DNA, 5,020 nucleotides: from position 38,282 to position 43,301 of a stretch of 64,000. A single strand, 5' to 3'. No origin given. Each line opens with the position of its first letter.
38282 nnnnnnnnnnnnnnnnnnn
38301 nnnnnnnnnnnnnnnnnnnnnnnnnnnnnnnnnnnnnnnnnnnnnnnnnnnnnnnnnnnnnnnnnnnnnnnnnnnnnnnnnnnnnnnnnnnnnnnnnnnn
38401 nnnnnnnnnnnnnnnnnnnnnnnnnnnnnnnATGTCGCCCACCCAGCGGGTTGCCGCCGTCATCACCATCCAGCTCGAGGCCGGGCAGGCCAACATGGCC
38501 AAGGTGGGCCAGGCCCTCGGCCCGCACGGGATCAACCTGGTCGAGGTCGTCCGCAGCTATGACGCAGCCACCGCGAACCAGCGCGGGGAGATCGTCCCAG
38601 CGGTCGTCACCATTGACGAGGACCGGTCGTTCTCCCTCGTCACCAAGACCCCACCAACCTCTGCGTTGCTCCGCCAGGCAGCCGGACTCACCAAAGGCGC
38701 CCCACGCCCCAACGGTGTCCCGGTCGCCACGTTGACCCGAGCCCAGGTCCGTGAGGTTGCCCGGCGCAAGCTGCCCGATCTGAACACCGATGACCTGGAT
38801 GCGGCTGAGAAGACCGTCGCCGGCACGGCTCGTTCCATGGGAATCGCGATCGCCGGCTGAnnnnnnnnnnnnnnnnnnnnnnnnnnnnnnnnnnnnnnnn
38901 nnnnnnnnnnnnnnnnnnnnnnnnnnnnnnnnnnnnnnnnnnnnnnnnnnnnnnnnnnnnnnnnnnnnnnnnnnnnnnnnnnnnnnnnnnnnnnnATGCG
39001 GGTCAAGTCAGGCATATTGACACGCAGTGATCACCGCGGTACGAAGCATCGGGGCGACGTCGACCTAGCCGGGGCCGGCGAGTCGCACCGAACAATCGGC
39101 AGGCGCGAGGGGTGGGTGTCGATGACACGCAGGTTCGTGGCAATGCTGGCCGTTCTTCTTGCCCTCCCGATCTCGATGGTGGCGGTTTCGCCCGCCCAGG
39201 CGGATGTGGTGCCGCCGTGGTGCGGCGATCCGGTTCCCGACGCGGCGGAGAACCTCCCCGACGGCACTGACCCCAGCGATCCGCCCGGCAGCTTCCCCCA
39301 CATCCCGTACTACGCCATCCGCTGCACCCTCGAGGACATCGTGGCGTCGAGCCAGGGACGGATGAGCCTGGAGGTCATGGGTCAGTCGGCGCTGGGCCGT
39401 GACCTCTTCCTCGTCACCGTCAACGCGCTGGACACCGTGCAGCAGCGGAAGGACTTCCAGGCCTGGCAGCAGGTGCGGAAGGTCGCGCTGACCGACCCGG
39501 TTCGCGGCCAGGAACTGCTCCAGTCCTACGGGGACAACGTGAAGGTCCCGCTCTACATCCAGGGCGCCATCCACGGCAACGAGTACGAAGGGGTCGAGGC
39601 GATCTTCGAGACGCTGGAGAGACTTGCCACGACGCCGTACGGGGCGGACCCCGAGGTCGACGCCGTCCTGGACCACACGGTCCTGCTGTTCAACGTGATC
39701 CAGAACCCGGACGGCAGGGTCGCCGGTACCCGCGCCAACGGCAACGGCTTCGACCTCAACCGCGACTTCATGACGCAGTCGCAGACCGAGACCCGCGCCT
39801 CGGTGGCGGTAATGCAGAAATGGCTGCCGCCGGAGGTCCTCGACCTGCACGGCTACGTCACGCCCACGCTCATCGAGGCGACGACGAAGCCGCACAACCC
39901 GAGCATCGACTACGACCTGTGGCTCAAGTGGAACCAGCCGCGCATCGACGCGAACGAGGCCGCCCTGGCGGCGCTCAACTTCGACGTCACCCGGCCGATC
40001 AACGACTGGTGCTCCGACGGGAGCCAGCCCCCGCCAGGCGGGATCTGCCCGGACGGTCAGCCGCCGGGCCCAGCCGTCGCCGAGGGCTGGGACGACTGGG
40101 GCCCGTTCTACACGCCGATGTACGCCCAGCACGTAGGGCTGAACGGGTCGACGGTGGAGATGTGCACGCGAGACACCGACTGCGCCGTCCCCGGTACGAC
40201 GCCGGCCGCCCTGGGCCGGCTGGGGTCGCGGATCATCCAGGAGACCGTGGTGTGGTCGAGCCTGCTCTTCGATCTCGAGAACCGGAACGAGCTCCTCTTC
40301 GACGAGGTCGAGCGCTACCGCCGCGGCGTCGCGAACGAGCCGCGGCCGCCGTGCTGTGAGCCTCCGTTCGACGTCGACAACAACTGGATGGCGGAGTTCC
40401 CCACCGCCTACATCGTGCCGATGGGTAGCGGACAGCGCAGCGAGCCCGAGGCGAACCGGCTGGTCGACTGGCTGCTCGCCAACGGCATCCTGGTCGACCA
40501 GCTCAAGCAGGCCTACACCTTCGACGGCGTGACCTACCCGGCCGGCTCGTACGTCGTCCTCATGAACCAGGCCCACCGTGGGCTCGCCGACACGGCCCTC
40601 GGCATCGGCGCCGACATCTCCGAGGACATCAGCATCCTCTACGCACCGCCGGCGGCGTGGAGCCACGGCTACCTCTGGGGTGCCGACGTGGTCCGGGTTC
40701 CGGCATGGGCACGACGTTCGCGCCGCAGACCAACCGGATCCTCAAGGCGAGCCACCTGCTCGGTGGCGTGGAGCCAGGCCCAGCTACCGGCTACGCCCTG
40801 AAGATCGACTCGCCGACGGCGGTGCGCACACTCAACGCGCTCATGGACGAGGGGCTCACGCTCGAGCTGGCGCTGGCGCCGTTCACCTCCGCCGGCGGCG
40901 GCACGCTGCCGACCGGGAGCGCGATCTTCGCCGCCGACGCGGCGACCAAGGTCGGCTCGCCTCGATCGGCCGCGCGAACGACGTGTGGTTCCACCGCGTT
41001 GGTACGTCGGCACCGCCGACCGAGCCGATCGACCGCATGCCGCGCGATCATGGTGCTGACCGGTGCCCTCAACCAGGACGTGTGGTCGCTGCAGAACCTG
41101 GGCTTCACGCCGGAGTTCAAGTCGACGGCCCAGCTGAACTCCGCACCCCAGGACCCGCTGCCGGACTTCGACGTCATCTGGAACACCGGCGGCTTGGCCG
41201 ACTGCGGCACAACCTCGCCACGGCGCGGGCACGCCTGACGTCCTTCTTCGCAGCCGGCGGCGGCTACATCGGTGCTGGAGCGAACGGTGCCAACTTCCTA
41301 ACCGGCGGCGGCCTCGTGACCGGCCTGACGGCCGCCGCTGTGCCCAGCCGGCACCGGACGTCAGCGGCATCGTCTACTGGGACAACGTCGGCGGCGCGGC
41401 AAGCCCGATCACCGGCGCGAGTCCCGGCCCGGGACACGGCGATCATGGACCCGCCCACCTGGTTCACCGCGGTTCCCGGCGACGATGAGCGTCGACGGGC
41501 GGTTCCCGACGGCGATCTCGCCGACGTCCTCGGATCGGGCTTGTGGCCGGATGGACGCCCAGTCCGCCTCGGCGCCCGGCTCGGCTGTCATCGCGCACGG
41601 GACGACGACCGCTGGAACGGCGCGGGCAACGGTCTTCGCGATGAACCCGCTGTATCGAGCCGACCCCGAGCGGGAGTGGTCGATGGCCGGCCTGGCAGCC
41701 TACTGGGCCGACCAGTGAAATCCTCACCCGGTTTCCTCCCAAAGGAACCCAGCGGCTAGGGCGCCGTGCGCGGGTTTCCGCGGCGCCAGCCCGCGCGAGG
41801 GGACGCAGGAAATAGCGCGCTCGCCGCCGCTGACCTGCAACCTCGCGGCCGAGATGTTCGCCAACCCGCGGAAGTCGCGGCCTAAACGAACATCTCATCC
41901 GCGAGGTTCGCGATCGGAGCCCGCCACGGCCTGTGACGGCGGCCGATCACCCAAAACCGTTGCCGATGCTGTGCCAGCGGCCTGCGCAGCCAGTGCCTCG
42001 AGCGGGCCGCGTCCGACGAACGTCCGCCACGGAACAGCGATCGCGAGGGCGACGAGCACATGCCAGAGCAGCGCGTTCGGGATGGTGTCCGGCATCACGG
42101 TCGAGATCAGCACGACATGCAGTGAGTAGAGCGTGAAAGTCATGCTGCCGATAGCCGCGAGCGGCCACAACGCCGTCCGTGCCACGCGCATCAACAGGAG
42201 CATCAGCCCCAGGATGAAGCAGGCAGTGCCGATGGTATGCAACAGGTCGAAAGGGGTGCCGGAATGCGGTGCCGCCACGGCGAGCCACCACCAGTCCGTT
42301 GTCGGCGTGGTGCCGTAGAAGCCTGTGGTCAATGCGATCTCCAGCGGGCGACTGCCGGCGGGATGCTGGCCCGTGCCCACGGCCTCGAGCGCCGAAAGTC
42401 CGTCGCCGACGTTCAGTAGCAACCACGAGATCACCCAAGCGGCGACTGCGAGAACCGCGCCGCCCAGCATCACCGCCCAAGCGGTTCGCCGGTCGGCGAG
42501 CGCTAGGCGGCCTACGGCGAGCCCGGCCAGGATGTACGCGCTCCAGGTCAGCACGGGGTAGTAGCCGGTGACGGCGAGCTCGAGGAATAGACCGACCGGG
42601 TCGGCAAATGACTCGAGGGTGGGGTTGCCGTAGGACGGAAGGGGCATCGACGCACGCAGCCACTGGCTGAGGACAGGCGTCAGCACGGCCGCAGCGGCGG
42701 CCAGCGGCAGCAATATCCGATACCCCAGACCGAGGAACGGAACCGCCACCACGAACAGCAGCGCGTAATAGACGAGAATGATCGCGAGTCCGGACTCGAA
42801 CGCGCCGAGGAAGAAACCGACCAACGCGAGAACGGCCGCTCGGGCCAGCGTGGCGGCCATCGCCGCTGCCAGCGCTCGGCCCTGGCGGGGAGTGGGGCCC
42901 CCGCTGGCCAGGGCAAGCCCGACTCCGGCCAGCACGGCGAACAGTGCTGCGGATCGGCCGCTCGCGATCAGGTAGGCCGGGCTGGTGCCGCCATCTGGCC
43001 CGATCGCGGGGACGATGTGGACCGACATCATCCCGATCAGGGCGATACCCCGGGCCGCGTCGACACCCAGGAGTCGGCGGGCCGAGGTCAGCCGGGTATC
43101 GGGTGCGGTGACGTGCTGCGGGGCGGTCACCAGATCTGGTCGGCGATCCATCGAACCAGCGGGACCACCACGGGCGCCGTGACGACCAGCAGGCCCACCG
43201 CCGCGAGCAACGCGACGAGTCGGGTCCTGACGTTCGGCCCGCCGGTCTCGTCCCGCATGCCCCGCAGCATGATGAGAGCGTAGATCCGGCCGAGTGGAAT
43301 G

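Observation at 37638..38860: TipAS-type MerR sensor divergently coupled to a proline-less ribosomal protein L11 paralog: candidate inducible thiopeptide target-replacement module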

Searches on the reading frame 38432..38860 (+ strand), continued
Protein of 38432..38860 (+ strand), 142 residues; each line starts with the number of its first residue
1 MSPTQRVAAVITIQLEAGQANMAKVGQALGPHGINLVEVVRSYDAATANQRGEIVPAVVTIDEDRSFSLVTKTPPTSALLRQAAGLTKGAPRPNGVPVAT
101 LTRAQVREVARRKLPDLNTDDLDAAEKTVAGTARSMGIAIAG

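Call 84: fold_search(model_id=the predicted structure, library=pdb)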
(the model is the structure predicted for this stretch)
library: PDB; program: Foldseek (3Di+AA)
matches with E <= 10: 624; with E <= 0.001: 116
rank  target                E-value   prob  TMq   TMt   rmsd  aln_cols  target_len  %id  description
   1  4v5e_BK               1.9e-15  1.00  0.87  0.88   2.7       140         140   52  Insights into translational termination from the structure of RF2 bound to the ribosome (released 2014-07-09)
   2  5o60_J                2.6e-15  1.00  0.86  0.92   1.5       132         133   52  Structure of the 50S large ribosomal subunit from Mycobacterium smegmatis (released 2017-07-12)
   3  2nxn_B                3.3e-15  1.00  0.86  0.88   2.1       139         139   52  T. thermophilus ribosomal protein L11 methyltransferase (PrmA) in complex with ribosomal protein L11 (released 2006-12-26)
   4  1eg0_K                4.0e-15  1.00  0.85  0.91   1.6       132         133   47  FITTING OF COMPONENTS WITH KNOWN STRUCTURE INTO AN 11.5 A CRYO-EM MAP OF THE E.COLI 70S RIBOSOME (released 2000-03-06)
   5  7as8_K                7.1e-15  1.00  0.85  0.91   1.6       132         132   48  Bacillus subtilis ribosome quality control complex state B. Ribosomal 50S subunit with P-tRNA, RqcH, and RqcP/YabO (released 2020-12-09)
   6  2jq7_MODEL_1_A        8.6e-15  1.00  0.79  0.84   2.3       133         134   47  Model for thiostrepton binding to the ribosomal L11-RNA (released 2007-07-03)
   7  4v5f_BK               1.4e-14  1.00  0.76  0.77   3.2       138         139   54  The structure of the ribosome with elongation factor G trapped in the post-translocational state (released 2014-07-09)
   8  2j28_I                2.0e-14  1.00  0.88  0.89   3.5       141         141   40  MODEL OF E. COLI SRP BOUND TO 70S RNCS (released 2006-11-08)
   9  4v61_BK               2.7e-14  1.00  0.88  0.86   3.9       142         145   40  Homology model for the Spinach chloroplast 30S subunit fitted to 9.4A cryo-EM map of the 70S chlororibosome. (released 2014-07-09)
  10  8fmw_AK               3.3e-14  1.00  0.92  0.94   1.2       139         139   40  The structure of a hibernating ribosome in the Lyme disease pathogen (released 2023-11-08)
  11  4ybb_CJ               3.5e-14  1.00  0.85  0.90   1.6       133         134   41  High-resolution structure of the Escherichia coli ribosome (released 2015-03-18)
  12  2k3f_MODEL_1_A        4.2e-14  1.00  0.77  0.77   3.8       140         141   46  Ribosomal protein L11 from Thermotoga maritima (released 2008-06-17)
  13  3j9w_BK               4.2e-14  1.00  0.77  0.81   2.6       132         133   48  Cryo-EM structure of the Bacillus subtilis MifM-stalled ribosome complex (released 2015-04-29)
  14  9tvu_I                5.5e-14  1.00  0.86  0.93   1.4       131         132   44  Structure of the Chlamydomonas reinhardtii chlororibosome (released 2026-02-18)
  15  1r2x_A                7.1e-14  1.00  0.69  0.73   3.6       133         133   46  Coordinates of L11 with 58nts of 23S rRNA fitted into the cryo-EM map of EF-Tu ternary complex (GDP.Kirromycin) bound  (released 2003-11-04)
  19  1r2w_A                4.8e-13  1.00  0.74  0.78   2.8       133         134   47  Coordinates of L11 with 58nts of 23S rRNA fitted into the cryo-EM map of the 70S ribosome (released 2003-11-04)
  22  3cjt_J                8.0e-13  1.00  0.73  0.80   4.4       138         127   48  Ribosomal protein L11 methyltransferase (PrmA) in complex with dimethylated ribosomal protein L11 (released 2008-05-20)
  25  3cjq_B                1.7e-12  1.00  0.66  0.76   3.1       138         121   46  Ribosomal protein L11 methyltransferase (PrmA) in complex with dimethylated ribosomal protein L11 in space group P2121 (released 2008-05-20)
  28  3cjt_B                2.9e-12  1.00  0.73  0.81   4.3       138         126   48  Ribosomal protein L11 methyltransferase (PrmA) in complex with dimethylated ribosomal protein L11 (released 2008-05-20)
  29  3cjt_F                3.3e-12  1.00  0.73  0.79   4.4       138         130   47  Ribosomal protein L11 methyltransferase (PrmA) in complex with dimethylated ribosomal protein L11 (released 2008-05-20)
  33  3cjr_B                1.1e-11  1.00  0.73  0.86   2.8       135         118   47  Ribosomal protein L11 methyltransferase (PrmA) in complex with ribosomal protein L11 (K39A) and inhibitor Sinefungin. (released 2008-05-20)
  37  2h8w_MODEL_1_A        3.1e-11  1.00  0.60  0.59   6.9       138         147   54  Solution structure of ribosomal protein L11 (released 2007-02-06)
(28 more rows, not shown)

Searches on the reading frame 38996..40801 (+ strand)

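Call 53: search_protein_families(library=pfam, proteins=[window:38996-40801:+], max_evalue=0.0001)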
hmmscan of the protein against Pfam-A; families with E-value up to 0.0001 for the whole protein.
window:38996-40801:+ (601 aa): 2 families
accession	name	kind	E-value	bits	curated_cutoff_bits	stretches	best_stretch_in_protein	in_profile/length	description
PF00246.29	Peptidase_M14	-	1.3e-14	55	21.6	1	112-265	5-140/286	Zinc carboxypeptidase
PF24827.1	AstE_AspA_cat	-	1.6e-07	31.5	25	1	186-265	5-71/192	Succinylglutamate desuccinylase/Aspartoacylase catalytic domain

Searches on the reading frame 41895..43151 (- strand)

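Call 53: search_protein_families(library=pfam, proteins=[window:41895-43151:-], max_evalue=0.0001)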
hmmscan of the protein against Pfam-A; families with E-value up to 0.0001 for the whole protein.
window:41895-43151:- (418 aa): 2 families
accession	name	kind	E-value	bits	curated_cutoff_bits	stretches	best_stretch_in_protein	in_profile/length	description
PF07786.18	HGSNAT_cat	-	7.1e-10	39.2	22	1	26-226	1-195/222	Heparan-alpha-glucosaminide N-acetyltransferase, catalytic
PF01757.29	Acyl_transf_3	-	1.8e-05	24.4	31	0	29-373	3-318/326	Acyltransferase domain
